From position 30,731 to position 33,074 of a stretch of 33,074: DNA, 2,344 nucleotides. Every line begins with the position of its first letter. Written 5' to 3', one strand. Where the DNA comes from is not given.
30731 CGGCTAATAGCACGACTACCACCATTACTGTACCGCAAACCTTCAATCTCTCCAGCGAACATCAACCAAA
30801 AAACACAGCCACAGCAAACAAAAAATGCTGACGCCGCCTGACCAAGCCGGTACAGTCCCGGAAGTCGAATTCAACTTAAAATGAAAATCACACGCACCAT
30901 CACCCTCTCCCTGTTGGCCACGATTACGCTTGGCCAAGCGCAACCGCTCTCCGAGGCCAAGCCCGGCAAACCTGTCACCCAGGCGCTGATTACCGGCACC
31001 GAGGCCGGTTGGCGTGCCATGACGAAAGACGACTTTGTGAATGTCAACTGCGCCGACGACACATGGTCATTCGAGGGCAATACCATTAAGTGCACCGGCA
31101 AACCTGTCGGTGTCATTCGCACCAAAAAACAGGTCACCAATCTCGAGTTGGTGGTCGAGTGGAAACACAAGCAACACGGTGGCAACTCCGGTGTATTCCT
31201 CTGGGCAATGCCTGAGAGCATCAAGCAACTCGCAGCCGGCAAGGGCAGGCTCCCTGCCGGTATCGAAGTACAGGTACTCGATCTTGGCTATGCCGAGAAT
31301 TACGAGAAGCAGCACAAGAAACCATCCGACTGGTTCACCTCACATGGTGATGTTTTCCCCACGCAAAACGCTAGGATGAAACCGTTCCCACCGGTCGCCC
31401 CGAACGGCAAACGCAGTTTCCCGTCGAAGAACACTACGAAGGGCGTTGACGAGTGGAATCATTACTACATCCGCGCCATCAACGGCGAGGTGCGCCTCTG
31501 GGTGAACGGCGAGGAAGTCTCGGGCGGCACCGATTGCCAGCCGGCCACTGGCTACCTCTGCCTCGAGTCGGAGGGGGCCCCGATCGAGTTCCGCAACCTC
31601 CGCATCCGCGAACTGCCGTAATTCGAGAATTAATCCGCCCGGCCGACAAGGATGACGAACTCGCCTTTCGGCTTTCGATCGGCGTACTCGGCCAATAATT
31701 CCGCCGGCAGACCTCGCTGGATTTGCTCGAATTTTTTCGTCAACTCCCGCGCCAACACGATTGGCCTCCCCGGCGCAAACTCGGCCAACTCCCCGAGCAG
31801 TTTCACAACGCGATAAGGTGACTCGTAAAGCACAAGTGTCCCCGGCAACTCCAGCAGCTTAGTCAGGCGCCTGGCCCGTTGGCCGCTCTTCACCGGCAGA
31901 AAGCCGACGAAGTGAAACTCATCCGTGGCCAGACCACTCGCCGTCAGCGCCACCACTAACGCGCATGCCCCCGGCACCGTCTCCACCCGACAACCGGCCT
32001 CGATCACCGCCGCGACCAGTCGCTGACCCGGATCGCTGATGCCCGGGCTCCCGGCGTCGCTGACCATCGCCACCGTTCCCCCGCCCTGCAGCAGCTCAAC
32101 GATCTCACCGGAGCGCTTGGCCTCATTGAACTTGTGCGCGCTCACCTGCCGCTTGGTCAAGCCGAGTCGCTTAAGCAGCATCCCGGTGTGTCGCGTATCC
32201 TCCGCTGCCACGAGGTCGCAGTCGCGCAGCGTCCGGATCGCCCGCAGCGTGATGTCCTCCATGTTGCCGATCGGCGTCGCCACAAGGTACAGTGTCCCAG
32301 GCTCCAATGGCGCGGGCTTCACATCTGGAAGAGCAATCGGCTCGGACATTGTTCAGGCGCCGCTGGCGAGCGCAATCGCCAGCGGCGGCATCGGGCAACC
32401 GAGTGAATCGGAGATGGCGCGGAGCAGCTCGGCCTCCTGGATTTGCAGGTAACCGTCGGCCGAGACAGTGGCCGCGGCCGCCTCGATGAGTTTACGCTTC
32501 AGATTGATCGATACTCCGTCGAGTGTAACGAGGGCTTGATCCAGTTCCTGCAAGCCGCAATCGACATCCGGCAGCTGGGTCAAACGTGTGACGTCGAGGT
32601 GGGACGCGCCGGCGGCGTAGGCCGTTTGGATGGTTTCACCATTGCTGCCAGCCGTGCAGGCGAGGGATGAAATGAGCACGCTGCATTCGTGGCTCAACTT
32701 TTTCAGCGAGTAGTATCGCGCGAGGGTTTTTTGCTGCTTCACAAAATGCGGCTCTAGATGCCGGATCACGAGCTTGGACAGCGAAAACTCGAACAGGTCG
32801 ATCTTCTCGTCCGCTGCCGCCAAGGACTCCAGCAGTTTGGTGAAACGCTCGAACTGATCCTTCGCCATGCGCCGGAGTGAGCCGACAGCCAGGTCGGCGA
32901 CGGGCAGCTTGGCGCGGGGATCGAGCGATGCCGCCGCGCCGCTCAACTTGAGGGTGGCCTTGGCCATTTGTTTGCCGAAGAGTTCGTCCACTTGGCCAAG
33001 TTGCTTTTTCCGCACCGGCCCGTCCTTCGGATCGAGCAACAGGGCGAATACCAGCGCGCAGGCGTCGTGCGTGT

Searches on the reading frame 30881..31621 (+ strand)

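Call 21: search_protein_families(library=pfam, proteins=[window:30881-31621:+], max_evalue=0.1)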
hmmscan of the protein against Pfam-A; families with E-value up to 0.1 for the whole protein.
window:30881-31621:+ (246 aa): 2 families
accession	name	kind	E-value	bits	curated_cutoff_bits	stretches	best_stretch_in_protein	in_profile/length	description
PF06439.18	3keto-disac_hyd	-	1.6e-30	107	26.8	1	42-243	12-187/187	3-keto-disaccharide hydrolase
PF13385.13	Laminin_G_3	-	0.045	14.3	27.6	1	182-218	72-107/151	Concanavalin A-like lectin/glucanases superfamily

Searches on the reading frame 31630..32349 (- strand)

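Call 21: search_protein_families(library=pfam, proteins=[window:31630-32349:-], max_evalue=0.1)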
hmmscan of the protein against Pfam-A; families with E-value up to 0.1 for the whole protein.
window:31630-32349:- (239 aa): 1 family
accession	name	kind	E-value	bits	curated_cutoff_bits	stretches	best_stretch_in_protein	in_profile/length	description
PF00590.25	TP_methylase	-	3.9e-35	122.2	27.8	1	19-217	1-210/212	Tetrapyrrole (Corrin/Porphyrin) Methylases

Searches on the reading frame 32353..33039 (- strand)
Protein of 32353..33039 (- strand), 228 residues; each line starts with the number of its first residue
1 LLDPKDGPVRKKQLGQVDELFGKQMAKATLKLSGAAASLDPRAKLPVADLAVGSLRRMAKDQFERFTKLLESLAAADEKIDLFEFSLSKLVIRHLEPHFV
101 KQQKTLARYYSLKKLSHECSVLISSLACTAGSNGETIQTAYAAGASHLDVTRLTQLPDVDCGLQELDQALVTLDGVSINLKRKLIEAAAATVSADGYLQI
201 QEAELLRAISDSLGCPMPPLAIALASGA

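Call 21: search_protein_families(library=pfam, proteins=[window:32353-33039:-], max_evalue=0.1)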
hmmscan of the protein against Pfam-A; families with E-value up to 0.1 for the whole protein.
window:32353-33039:- (228 aa): 1 family
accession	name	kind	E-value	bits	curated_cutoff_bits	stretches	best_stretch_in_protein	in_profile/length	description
PF05099.18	TerB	-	0.001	19.8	24.4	1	178-215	71-108/118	Tellurite resistance protein TerB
